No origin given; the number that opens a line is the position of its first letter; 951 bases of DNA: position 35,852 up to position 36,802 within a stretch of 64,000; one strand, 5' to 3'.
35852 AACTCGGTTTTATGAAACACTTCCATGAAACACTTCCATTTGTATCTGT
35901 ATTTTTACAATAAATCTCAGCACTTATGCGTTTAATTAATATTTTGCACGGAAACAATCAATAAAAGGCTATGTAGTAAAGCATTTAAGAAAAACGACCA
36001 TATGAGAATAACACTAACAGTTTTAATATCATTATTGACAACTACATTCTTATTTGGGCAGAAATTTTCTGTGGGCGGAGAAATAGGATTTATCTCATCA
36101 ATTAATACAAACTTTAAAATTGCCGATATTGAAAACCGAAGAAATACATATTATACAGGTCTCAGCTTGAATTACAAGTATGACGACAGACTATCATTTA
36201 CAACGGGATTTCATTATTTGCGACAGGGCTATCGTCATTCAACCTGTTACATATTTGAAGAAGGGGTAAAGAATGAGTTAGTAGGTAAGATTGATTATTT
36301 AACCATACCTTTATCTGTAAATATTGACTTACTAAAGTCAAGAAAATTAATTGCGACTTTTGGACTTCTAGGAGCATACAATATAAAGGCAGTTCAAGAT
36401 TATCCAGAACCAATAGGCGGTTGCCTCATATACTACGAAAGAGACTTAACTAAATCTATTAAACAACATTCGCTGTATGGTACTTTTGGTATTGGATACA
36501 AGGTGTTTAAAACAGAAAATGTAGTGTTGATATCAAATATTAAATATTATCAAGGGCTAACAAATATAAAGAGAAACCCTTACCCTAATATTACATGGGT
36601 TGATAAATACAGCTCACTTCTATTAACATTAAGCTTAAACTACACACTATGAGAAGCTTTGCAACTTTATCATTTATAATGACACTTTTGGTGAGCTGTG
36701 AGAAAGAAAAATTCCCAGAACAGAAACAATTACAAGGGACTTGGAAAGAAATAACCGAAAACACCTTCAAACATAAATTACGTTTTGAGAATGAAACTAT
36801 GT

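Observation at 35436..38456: AT-rich three-gene accessory island (beta-barrel plus coupled lipoprotein, then Mrr) between queD and the LTD surface-protein gene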

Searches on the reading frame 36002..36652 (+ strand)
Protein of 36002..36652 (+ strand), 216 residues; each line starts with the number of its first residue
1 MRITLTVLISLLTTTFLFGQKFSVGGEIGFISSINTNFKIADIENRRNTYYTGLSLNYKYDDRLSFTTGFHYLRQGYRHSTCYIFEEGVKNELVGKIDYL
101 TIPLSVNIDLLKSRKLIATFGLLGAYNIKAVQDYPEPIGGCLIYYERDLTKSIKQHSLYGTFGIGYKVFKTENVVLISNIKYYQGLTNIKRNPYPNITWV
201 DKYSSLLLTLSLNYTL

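Call 7: search_protein_families(library=pfam, proteins=[window:36002-36652:+], max_evalue=0.1)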
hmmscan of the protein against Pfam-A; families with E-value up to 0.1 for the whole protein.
window:36002-36652:+ (216 aa): 4 families
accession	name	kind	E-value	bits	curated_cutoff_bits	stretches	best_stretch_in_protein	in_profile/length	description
PF13568.12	OMP_b-brl_2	-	1.6e-10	41.8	27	1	19-190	2-174/175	Outer membrane protein beta-barrel domain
PF07642.17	BBP2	-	0.0029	17.4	26.2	1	14-76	170-232/339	Putative beta-barrel porin-2, OmpL-like. bbp2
PF04338.18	DUF481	-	0.0059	17.1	21.1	0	144-175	73-103/210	Protein of unknown function, DUF481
PF11383.14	DUF3187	-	0.01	15.5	24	0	142-190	221-269/320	Protein of unknown function (DUF3187)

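Call 12: find_encoding_contigs(protein=window:36002-36652:+, flank=10000, max_places=8)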
Protein window:36002-36652:+ (216 aa): 5 contigs read that carry it; 5 places shown.
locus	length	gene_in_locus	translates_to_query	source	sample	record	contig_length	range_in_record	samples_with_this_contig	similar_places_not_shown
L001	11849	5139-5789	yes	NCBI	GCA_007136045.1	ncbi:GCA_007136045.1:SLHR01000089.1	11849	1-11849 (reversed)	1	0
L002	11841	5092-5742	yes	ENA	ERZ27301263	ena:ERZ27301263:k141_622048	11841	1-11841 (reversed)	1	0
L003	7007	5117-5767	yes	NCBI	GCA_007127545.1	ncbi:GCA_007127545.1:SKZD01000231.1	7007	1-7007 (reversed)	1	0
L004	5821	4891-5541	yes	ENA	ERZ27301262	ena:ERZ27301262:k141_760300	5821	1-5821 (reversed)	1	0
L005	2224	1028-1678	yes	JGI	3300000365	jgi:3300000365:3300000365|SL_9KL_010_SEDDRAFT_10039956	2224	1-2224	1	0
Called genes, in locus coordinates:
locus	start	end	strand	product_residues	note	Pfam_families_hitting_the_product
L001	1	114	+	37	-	?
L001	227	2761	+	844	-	-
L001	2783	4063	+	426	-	PF18942:DUF5689, PF16409:DUF5017 (weak)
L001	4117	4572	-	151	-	PF01242:PTPS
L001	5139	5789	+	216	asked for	PF13568:OMP_b-brl_2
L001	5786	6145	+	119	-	-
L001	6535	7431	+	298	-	PF14338:Mrr_N, PF04471:Mrr_cat, PF22722:NA-iREase1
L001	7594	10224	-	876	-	PF13205:Big_5 (faint), PF00932:LTD, PF13585:CHU_C (weak)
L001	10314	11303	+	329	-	PF01118:Semialdhyde_dh, PF02774:Semialdhyde_dhC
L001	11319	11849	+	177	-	?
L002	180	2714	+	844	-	-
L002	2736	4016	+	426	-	PF18942:DUF5689, PF16409:DUF5017 (weak)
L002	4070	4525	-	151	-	PF01242:PTPS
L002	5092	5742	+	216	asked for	PF13568:OMP_b-brl_2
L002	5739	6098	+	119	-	-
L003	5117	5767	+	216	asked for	PF13568:OMP_b-brl_2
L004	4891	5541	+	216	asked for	PF13568:OMP_b-brl_2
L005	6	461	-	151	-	PF01242:PTPS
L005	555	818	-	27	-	-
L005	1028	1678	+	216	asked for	PF13568:OMP_b-brl_2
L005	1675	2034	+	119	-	-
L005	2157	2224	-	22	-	?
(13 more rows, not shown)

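Call 17: find_homologous_proteins(query=window:36002-36652:+)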
Query window:36002-36652:+ (216 aa): 85 proteins with E <= 0.001 among 739 candidates.
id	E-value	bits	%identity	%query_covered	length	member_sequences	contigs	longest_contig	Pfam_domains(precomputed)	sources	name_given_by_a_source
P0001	9.3e-138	475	100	100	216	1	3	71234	PF13568.13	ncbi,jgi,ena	-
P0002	4.4e-108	378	78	95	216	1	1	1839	PF13568.13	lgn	-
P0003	1.6e-101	356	74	98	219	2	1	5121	PF13568.13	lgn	-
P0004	1.0e-100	354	74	100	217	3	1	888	PF13568.13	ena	-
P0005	5.8e-100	351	73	98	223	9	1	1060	PF13568.13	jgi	-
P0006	4.0e-98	345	72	100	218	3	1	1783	PF13568.13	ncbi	-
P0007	5.1e-93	328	67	97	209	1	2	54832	PF13568.13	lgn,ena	-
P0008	2.7e-92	326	67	98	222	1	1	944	PF13568.13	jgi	jgi:hypothetical protein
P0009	2.9e-91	323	67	99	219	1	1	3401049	PF13568.13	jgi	jgi:hypothetical protein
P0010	3.0e-90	319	68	100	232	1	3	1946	PF13568.13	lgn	-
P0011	5.6e-90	319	66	98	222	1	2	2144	PF13568.13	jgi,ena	jgi:hypothetical protein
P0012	4.7e-89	316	69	99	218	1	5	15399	PF13568.13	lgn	-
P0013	9.4e-89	315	67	99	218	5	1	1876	PF13568.13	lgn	-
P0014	1.4e-88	314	69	100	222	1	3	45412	PF13568.13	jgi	jgi:hypothetical protein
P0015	2.8e-88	313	67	99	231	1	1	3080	PF13568.13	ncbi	-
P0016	6.5e-88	312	67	100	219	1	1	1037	PF13568.13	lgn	-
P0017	3.3e-87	310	66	100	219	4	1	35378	PF13568.13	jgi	jgi:hypothetical protein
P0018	1.3e-86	308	67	98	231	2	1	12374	PF13568.13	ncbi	-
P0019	2.7e-86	306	63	100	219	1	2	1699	PF13568.13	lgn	-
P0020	6.6e-86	305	65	99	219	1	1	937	PF13568.13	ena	-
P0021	1.1e-85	304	67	95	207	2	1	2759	PF13568.13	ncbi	-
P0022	1.8e-85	304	64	100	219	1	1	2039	PF13568.13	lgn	-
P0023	2.9e-85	303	64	100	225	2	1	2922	PF13568.13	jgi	jgi:Outer membrane protein beta-barrel domain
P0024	3.3e-85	303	65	100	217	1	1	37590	PF13568.13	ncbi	-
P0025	4.5e-84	299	64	100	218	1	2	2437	PF13568.13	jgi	jgi:hypothetical protein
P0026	8.6e-84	298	64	99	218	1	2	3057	PF13568.13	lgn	-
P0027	9.4e-83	295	61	93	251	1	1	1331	PF13568.13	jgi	jgi:Outer membrane protein beta-barrel domain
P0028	2.2e-82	294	65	95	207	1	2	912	PF13568.13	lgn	-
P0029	2.9e-82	293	62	99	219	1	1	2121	PF13568.13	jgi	-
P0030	3.9e-82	293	63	99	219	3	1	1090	PF13568.13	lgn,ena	-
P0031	6.7e-81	289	63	95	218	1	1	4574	PF13568.13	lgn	-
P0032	8.1e-81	289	61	100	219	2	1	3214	PF13568.13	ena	-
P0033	1.5e-80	288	61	100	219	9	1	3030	PF13568.13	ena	-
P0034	4.6e-80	286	61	100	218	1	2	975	PF13568.13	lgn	-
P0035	6.3e-80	286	64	95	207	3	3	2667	PF13568.13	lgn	-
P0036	1.4e-79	285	61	100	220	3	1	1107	PF13568.13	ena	-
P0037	2.7e-79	284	61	100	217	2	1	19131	PF13568.13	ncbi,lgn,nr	ncbi:MAG: PorT family protein [Bacteroidales bacterium]|nr:PorT family protein [Bacteroidales bacter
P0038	4.1e-78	280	58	95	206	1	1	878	PF13568.13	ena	-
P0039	6.0e-77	276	56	100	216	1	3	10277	PF13568.13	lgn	-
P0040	1.4e-76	275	58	100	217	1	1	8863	PF13568.13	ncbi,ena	-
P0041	2.2e-76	274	60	99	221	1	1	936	PF13568.13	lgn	-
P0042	1.3e-74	268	61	95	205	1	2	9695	PF13568.13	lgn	-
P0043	1.8e-74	268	57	93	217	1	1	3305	PF13568.13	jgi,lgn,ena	-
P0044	2.2e-74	268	58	100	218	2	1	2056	PF13568.13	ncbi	-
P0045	3.8e-74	267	56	95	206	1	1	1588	PF13568.13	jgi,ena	-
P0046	6.2e-74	266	57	95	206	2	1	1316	PF13568.13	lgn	-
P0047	7.4e-74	266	58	92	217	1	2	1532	PF13568.13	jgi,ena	-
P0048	8.5e-74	266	56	95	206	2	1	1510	PF13568.13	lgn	-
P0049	3.0e-73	264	53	100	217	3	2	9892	PF13568.13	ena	-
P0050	5.8e-72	260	53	94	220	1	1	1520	PF13568.13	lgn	-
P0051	3.1e-71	257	53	100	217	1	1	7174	PF13568.13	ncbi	-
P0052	5.1e-70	253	56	95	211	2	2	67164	PF13568.13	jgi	jgi:hypothetical protein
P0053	2.4e-69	251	55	95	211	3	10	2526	PF13568.13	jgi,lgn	-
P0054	6.5e-69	250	55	91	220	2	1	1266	PF13568.13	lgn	-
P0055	6.7e-69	250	69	74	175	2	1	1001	PF13568.13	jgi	jgi:hypothetical protein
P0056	3.2e-68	247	51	100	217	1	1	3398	PF13568.13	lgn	-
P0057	1.0e-67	246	51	100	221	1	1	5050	PF13505.13,PF13568.13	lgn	-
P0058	1.3e-66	242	53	100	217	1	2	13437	PF13568.13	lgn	-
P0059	1.4e-66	242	51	100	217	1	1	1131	PF13568.13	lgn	-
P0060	1.7e-66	242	54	100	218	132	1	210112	PF13568.13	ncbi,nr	ncbi:MAG: PorT family protein [Saprospiraceae bacterium]|nr:PorT family protein [Candidatus Opimibac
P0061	1.8e-66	242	50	100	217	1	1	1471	PF13568.13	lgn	-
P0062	3.5e-66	241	50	100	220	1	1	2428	PF13568.13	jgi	jgi:hypothetical protein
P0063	7.6e-66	240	51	100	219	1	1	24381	PF13568.13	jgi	jgi:hypothetical protein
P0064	2.5e-65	238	53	100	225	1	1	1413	PF13568.13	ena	-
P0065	1.2e-63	232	49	100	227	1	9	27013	PF13568.13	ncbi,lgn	-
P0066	1.3e-63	232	52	97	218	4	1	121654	PF13568.13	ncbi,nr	ncbi:MAG: outer membrane beta-barrel protein [Sphingobacteriaceae bacterium]|nr:outer membrane beta-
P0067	6.2e-63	230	49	100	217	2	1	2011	PF13568.13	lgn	-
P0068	1.8e-62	229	51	100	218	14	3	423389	PF13568.13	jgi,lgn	jgi:hypothetical protein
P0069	6.9e-62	227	52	94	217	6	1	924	PF13568.13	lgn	-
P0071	1.6e-57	212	48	100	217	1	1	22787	PF13505.13,PF13568.13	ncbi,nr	ncbi:MAG: PorT family protein [Flavobacteriales bacterium]|nr:PorT family protein [Flavobacteriales 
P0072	2.6e-57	212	47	100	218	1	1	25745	PF13505.13,PF13568.13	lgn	-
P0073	1.5e-53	200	45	100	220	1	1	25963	PF13568.13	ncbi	-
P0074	2.3e-53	199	48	100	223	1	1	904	PF13568.13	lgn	-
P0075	4.4e-52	195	46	94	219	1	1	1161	PF13568.13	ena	-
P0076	4.7e-51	191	46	100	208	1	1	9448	PF13505.13,PF13568.13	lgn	-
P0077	1.5e-45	173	43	100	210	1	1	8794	PF13568.13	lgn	-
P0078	1.6e-45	173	43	100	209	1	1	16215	PF13568.13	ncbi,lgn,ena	-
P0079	1.4e-44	170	56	59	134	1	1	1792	PF13568.13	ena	-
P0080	2.0e-42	163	40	100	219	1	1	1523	PF13568.13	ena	-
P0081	3.7e-42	162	61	55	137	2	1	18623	PF13568.13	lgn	-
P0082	2.6e-38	150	38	92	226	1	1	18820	PF13568.13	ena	-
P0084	7.0e-33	132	37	92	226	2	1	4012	PF13568.13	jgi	jgi:hypothetical protein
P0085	6.0e-25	106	35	100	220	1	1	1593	PF13568.13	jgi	jgi:hypothetical protein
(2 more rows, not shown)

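Call 19: find_encoding_contigs(protein=P0007, flank=8000, max_places=3)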
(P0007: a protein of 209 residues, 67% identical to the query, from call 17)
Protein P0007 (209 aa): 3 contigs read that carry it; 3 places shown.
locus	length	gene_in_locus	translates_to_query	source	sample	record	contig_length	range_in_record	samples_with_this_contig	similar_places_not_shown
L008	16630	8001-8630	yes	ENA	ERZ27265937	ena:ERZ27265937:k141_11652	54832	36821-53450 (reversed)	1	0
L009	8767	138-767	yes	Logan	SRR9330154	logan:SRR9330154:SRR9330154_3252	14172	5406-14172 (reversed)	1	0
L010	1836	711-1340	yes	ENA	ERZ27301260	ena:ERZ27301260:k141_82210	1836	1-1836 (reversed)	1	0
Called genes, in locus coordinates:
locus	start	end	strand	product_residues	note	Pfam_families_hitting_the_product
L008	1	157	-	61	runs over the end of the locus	-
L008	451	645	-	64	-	-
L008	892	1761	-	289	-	-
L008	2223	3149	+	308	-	PF01370:Epimerase, PF05368:NmrA (faint), PF13460:NAD_binding_10, PF16363:GDP_Man_Dehyd, PF08338:DUF1731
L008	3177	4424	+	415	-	PF00083:Sugar_tr, PF07690:MFS_1, PF12832:MFS_1_like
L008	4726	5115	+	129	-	PF12844:HTH_19 (weak), PF01381:HTH_3 (weak)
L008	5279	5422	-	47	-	-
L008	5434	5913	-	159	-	PF03190:Thioredox_DsbH, PF00085:Thioredoxin, PF13899:Thioredoxin_7, PF13098:Thioredoxin_2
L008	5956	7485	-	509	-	PF14289:DUF4369 (weak), PF17127:DUF5106 (weak), PF00578:AhpC-TSA, PF08534:Redoxin (faint), PF13098:Thioredoxin_2 (weak), PF13905:Thioredoxin_8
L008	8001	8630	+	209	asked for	PF13568:OMP_b-brl_2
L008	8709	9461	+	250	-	PF12811:BaxI_1, PF01027:Bax1-I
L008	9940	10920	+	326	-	PF00149:Metallophos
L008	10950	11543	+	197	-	PF22827:GldL_N (faint)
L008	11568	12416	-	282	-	PF00561:Abhydrolase_1, PF12146:Hydrolase_4, PF12697:Abhydrolase_6, PF00326:Peptidase_S9 (faint)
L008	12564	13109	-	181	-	PF01641:SelR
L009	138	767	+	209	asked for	PF13568:OMP_b-brl_2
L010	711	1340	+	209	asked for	PF13568:OMP_b-brl_2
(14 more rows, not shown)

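Call 20: find_encoding_contigs(protein=P0009, flank=8000, max_places=3)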
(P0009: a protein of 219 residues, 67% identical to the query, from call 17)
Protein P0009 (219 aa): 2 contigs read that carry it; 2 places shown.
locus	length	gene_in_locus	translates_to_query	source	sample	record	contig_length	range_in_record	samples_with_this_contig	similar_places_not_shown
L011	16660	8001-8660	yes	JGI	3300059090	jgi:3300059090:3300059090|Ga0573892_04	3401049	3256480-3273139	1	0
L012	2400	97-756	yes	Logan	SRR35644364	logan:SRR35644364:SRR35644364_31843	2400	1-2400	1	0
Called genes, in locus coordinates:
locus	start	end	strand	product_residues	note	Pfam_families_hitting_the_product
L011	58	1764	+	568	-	PF01336:tRNA_anti-codon, PF00152:tRNA-synt_2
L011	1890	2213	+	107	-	PF01521:Fe-S_biosyn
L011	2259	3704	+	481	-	PF19295:SufBD_N, PF01458:SUFBD_core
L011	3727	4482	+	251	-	PF00005:ABC_tran, PF02463:SMC_N (faint)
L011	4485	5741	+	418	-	PF19295:SufBD_N, PF01458:SUFBD_core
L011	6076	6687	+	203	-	-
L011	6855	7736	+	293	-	-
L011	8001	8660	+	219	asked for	PF13568:OMP_b-brl_2 (weak)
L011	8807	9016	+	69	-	-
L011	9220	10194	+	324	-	PF03781:FGE-sulfatase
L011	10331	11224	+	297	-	-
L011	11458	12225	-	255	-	PF00106:adh_short, PF08659:KR, PF23441:SDR (weak), PF13561:adh_short_C2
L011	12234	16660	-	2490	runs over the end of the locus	PF14349:SprA_N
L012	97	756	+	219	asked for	PF13568:OMP_b-brl_2 (weak)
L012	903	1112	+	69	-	-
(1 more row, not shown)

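Call 21: find_encoding_contigs(protein=P0014, flank=8000, max_places=3)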
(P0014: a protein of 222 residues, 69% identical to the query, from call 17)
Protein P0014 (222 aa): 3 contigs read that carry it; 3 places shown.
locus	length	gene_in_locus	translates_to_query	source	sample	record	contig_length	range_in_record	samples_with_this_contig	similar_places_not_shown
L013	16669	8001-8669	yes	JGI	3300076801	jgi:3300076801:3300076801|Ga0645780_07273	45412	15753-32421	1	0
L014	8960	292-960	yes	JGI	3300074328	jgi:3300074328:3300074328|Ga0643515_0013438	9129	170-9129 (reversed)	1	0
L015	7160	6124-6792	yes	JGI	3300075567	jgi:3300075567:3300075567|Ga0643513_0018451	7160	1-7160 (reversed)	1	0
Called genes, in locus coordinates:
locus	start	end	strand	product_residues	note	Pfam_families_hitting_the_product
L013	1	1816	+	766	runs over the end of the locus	PF13620:CarboxypepD_reg, PF13715:CarbopepD_reg_2, PF07715:Plug, PF00593:TonB_dep_Rec_b-barrel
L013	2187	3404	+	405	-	-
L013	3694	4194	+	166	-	PF00903:Glyoxalase (weak), PF13669:Glyoxalase_4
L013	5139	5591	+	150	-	PF00583:Acetyltransf_1, PF13673:Acetyltransf_10 (weak), PF13508:Acetyltransf_7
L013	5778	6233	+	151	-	PF14534:DUF4440 (weak)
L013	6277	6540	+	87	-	PF07494:Reg_prop (faint)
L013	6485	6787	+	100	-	PF07494:Reg_prop (faint)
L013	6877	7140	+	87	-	PF07494:Reg_prop (faint)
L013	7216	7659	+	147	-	PF07681:DoxX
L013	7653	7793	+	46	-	-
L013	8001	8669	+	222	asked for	PF13568:OMP_b-brl_2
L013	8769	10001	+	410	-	PF25852:DUF6242_C (faint), PF02012:BNR (faint), PF13810:DUF4185 (faint), PF18962:Por_Secre_tail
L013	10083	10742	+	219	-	PF18962:Por_Secre_tail (weak)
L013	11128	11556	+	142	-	-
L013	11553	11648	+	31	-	-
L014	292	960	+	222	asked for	PF13568:OMP_b-brl_2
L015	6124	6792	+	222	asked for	PF13568:OMP_b-brl_2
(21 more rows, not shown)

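Call 33: find_related_loci(query=A1, collection=metagenome_contigs, flank=6000)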
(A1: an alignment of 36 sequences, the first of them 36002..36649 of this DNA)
Query A1 (216 aa) in metagenome_contigs; peptide patterns used: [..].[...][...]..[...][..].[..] (x = any residue, [..] = any of these).
43 stretches matched a pattern; 10 encode a relative of the query (tblastn E <= 1e-3); 10 distinct loci.
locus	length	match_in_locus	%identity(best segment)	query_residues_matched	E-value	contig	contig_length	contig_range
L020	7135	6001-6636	73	5-216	6e-106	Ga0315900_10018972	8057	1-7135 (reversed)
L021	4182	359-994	73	5-216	1e-106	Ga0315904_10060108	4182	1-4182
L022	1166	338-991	72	1-216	1e-112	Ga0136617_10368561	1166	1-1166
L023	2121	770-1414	62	4-216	2e-91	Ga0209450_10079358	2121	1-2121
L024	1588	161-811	54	1-216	9e-88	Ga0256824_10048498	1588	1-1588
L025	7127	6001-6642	54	1-216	3e-77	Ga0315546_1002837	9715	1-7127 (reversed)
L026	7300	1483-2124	54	1-216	3e-77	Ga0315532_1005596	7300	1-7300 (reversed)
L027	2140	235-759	54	14-188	3e-63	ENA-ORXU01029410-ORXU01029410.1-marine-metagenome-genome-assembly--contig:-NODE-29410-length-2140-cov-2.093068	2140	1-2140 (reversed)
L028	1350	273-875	42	5-216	3e-47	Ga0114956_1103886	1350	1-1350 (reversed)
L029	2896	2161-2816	67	1-216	2e-71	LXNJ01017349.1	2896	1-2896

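Call 41: predict_structure(alignment_id=A1)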
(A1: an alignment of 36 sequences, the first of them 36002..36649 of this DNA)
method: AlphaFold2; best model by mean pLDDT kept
length: 216 residues; sequences in the alignment: 36
mean_pLDDT: 87.9   pTM: 0.78
mean pLDDT of the five models: 87.9, 85.7, 82.5, 79.1, 75.3
residues with pLDDT >= 90: 120; 70-90: 77; 50-70: 19; < 50: 0
segments of 3 or more residues with pLDDT < 50: none
pLDDT, mean of each block of 10 residues (from residue 1): 87 61 94 83 83 95 94 90 81 91 97 95 96 84 79 92 97 94 92 65 93 93
secondary structure, 60 per line:
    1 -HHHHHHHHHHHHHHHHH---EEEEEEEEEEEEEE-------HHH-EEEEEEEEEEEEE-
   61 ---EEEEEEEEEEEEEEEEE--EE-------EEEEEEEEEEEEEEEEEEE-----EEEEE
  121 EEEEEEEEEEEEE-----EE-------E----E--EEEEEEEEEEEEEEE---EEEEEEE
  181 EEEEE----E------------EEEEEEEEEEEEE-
elements in order: H2-18 E22-35 E47-59 E64-80 E92-110 E116-133 E156-170 E174-185 E203-215

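Call 64: fold_search(model_id=the predicted structure, library=pdb)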
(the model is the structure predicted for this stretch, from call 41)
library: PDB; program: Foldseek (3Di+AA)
matches with E <= 10: 957; with E <= 0.001: 70
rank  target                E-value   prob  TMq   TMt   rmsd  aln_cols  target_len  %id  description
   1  9fzc_A                9.5e-08  1.00  0.56  0.69   5.7       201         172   14  Structure of OmpA-short in complex with nanobody Nb01 (released 2024-07-17)
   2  9a2m_MODEL_1_A        2.4e-07  1.00  0.54  0.36   5.7       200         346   13  Model of E. coli OmpA by in-cell photo-crosslinking MS and deep learning (released 2023-02-24)
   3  9fzd_A                2.8e-07  1.00  0.49  0.59   7.9       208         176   12  Structure of OmpA-long in complex with nanobody Nb39 (released 2024-07-17)
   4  3qra                  3.7e-06  1.00  0.39  0.51   8.1       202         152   10  The crystal structure of Ail, the attachment invasion locus protein of Yersinia pestis (released 2011-11-23)
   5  3qrc_A                5.0e-06  1.00  0.42  0.53   6.1       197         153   13  The crystal structure of Ail, the attachment invasion locus protein of Yersinia pestis, in complex with the heparin an (released 2011-11-23)
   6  3qrc_B                6.1e-06  1.00  0.42  0.53   6.2       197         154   13  The crystal structure of Ail, the attachment invasion locus protein of Yersinia pestis, in complex with the heparin an (released 2011-11-23)
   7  2x27                  7.5e-06  1.00  0.42  0.43   9.2       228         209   13  Crystal structure of the outer membrane protein OprG from Pseudomonas aeruginosa (released 2010-12-15)
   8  8qxp                  1.1e-05  1.00  0.45  0.52   7.6       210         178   13  Crystal structure of the outer membrane porin OmpW from Klebsiella pneumoniae (released 2024-01-24)
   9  1p4t                  2.1e-05  1.00  0.50  0.66   5.2       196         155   14  Crystal structure of Neisserial surface protein A (NspA) (released 2003-07-22)
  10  9nh2_A                2.2e-05  1.00  0.50  0.48   8.9       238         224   14  In situ cryo-EM structure of porin III of the Legionella Dot/Icm T4SS machine (released 2025-09-17)
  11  9nh1_C                2.5e-05  1.00  0.45  0.40  10.3       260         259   10  In situ cryo-EM structure of porin I of the Legionella Dot/Icm T4SS machine (released 2025-09-17)
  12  2r88_A                2.9e-05  0.99  0.25  0.17  15.6       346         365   11  Crystal structure of the long-chain fatty acid transporter FadL mutant delta S3 kink (released 2008-09-23)
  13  2ge4_MODEL_1_A        3.1e-05  1.00  0.41  0.49  10.6       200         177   15  High-resolution solution structure of outer membrane protein A transmembrane domain (released 2006-04-11)
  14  2f1t_A                3.6e-05  1.00  0.48  0.54   6.5       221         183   12  Outer membrane protein OmpW (released 2006-01-24)
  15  1bxw                  4.0e-05  1.00  0.43  0.51   7.8       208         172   13  OUTER MEMBRANE PROTEIN A (OMPA) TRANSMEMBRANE DOMAIN (released 1998-10-14)
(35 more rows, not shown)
